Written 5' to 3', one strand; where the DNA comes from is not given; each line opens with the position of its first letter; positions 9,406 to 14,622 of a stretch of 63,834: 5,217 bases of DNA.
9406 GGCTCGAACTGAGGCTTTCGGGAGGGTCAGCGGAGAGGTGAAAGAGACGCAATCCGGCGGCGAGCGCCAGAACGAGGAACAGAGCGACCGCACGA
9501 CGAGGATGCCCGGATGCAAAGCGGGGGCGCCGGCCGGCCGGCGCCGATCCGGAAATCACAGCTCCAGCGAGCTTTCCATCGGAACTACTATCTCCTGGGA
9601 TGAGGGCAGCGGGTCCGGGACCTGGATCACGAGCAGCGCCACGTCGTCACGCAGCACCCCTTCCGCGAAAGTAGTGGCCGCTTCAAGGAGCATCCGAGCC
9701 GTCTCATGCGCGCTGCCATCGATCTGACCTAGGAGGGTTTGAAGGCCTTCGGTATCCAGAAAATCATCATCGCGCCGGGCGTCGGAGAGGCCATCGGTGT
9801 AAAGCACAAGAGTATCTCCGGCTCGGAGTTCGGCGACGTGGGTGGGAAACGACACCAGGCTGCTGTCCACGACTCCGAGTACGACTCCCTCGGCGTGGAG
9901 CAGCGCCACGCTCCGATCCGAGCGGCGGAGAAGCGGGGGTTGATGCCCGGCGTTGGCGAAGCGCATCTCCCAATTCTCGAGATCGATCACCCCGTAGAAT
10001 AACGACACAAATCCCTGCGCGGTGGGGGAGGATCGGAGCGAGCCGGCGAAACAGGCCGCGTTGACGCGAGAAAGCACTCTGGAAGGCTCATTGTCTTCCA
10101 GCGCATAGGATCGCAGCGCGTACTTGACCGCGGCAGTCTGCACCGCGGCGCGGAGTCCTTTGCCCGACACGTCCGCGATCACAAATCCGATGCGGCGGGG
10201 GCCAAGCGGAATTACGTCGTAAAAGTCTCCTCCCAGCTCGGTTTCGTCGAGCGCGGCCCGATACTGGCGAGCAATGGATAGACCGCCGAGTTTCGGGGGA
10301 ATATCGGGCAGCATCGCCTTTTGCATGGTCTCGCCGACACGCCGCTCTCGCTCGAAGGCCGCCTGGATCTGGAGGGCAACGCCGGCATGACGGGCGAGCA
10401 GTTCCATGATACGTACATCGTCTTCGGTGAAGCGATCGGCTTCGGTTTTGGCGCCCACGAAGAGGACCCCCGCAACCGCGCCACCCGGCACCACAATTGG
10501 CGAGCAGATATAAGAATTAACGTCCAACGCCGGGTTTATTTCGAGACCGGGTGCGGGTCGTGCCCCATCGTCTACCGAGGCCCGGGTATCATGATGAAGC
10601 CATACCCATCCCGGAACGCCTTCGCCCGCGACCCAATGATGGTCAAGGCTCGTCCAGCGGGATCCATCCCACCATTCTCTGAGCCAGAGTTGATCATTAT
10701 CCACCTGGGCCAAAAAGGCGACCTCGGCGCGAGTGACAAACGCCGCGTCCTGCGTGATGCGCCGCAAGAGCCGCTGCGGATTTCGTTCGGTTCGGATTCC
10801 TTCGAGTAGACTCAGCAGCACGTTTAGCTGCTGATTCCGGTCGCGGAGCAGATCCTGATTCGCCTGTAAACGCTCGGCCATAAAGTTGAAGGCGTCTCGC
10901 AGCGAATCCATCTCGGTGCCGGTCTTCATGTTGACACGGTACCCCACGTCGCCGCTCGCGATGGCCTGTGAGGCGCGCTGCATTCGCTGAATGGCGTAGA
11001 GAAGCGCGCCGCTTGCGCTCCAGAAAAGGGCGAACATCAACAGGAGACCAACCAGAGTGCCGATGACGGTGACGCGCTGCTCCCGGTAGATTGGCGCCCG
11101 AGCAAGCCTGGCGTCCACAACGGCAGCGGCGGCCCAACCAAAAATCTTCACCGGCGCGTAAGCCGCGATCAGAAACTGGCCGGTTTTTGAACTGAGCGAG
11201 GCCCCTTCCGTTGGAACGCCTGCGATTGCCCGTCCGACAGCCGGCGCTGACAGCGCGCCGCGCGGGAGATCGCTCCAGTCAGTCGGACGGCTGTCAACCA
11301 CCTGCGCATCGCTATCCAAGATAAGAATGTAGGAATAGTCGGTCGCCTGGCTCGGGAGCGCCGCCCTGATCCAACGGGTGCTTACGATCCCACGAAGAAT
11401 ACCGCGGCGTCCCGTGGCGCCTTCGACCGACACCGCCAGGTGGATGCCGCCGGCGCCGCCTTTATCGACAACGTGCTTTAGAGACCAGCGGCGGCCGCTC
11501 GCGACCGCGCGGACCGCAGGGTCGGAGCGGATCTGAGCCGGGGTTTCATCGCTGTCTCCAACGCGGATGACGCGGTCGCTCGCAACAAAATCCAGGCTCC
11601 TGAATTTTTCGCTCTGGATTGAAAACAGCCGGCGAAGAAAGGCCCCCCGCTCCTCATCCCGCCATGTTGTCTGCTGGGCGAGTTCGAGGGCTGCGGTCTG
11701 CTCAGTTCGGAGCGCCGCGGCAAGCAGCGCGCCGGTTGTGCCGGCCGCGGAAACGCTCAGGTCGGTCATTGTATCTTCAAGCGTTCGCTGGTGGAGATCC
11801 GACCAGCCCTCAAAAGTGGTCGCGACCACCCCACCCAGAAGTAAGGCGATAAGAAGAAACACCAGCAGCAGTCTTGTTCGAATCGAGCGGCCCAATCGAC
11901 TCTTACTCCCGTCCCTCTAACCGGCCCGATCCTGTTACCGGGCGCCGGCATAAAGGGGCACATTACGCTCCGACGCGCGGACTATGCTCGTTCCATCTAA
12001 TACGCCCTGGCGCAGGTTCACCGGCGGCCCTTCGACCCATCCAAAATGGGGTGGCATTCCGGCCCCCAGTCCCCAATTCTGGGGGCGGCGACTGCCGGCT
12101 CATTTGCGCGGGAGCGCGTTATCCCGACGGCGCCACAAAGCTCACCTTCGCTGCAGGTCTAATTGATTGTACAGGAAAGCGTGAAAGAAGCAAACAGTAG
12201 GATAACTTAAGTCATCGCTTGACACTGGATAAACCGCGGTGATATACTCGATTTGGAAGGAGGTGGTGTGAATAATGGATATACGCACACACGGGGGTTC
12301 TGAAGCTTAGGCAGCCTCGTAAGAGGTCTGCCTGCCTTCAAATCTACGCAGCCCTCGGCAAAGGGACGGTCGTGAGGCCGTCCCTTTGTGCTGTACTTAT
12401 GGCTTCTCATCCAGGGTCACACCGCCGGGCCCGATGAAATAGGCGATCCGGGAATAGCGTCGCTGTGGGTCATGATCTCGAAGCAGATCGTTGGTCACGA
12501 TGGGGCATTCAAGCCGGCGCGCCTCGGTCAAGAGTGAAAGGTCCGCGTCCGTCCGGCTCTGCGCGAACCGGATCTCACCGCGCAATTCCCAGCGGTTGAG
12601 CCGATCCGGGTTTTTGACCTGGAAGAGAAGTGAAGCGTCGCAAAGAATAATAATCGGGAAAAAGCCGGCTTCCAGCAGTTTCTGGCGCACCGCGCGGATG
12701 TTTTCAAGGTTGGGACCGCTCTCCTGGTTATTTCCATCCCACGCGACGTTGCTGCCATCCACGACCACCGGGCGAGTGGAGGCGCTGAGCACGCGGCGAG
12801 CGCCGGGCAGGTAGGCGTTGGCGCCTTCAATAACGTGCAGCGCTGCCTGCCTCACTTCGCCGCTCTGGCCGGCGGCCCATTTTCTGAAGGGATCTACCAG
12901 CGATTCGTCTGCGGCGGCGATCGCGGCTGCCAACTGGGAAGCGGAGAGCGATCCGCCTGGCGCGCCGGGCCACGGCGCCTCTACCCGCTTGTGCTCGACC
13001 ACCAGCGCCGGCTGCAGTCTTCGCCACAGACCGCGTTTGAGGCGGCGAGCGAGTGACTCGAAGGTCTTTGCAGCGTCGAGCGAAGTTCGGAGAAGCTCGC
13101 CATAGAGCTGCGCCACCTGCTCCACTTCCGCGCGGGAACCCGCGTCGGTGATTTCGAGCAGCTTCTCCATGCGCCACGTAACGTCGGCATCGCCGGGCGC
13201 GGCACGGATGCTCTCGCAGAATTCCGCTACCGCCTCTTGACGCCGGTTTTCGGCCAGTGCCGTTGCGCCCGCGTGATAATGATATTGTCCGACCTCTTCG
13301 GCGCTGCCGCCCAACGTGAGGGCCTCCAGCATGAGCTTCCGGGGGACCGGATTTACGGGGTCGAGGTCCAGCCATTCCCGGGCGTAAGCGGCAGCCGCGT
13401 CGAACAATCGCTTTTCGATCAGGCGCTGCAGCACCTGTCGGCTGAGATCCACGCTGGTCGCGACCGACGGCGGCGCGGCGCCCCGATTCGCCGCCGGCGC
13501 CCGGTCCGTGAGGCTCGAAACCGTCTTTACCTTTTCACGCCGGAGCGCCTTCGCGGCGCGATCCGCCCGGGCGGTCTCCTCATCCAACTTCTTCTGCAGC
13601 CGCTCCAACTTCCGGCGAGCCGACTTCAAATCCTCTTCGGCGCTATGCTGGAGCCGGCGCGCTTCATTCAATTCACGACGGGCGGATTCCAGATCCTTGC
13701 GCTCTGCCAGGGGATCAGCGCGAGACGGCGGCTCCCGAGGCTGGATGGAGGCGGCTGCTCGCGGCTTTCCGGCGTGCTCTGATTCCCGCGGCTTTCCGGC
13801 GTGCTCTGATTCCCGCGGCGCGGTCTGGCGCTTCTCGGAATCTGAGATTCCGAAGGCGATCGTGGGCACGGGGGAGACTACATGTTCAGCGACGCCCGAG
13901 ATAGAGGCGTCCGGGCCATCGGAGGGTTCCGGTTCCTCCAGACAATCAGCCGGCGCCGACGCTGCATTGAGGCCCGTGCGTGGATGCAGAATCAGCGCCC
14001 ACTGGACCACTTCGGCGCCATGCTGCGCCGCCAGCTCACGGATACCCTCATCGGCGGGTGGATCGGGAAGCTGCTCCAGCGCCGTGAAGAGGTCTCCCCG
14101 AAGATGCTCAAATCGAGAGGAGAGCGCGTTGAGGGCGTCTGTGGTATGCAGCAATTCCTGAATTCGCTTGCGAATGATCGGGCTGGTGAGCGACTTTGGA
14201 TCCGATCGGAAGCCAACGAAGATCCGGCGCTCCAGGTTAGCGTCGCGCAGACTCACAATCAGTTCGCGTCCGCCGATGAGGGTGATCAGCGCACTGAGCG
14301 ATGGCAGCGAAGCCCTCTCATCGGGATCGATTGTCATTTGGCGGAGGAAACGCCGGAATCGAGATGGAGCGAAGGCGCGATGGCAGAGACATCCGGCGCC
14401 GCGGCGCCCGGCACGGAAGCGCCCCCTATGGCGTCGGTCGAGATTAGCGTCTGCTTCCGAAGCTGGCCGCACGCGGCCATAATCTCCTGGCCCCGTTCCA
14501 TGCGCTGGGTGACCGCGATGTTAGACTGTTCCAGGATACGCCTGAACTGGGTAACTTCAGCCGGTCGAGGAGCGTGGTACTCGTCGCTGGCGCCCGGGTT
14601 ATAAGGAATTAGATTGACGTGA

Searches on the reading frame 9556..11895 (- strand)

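Call 66: search_protein_families(library=pfam, proteins=[window:9556-11895:-], max_evalue=0.00001)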
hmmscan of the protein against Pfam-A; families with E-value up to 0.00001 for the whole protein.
window:9556-11895:- (779 aa): 5 families
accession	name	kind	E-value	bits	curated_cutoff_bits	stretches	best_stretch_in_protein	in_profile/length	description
PF07228.17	SpoIIE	-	4.4e-45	154.4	25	1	566-759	2-191/192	Stage II sporulation protein E (SpoIIE)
PF13185.12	GAF_2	-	4.4e-14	53.3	28.6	1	371-509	2-136/136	GAF domain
PF01590.32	GAF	-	3.6e-11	44.2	22.4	1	373-508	2-133/133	GAF domain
PF00672.30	HAMP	-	6.3e-09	36.5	25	1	297-345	5-53/53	HAMP domain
PF13492.12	GAF_3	-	1.4e-06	29.2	27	1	450-509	71-128/129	GAF domain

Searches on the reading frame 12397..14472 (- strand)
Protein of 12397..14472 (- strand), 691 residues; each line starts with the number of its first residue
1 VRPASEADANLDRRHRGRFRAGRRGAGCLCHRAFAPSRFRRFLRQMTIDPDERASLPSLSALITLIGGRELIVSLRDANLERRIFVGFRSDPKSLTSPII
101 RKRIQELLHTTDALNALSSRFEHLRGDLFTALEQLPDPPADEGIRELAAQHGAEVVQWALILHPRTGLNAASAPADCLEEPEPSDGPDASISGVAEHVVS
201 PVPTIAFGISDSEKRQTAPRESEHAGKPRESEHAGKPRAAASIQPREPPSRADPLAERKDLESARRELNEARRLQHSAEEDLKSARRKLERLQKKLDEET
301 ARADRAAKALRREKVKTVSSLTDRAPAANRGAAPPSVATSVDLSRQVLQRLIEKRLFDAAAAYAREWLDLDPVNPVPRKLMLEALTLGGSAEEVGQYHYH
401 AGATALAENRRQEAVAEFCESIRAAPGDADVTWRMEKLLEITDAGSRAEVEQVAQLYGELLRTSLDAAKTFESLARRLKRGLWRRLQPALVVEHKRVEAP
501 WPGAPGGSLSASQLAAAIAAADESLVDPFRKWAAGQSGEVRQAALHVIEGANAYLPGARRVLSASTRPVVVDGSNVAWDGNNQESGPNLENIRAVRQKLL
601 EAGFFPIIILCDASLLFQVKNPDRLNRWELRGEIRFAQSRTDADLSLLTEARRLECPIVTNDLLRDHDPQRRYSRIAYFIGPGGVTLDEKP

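Call 66: search_protein_families(library=pfam, proteins=[window:12397-14472:-], max_evalue=0.00001)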
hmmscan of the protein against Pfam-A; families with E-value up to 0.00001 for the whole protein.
window:12397-14472:- (691 aa): 1 family
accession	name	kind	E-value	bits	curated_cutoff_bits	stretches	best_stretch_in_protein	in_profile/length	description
PF11977.14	RNase_Zc3h12a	-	8.9e-08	32.4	23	1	566-670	2-116/154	Zc3h12a-like Ribonuclease NYN domain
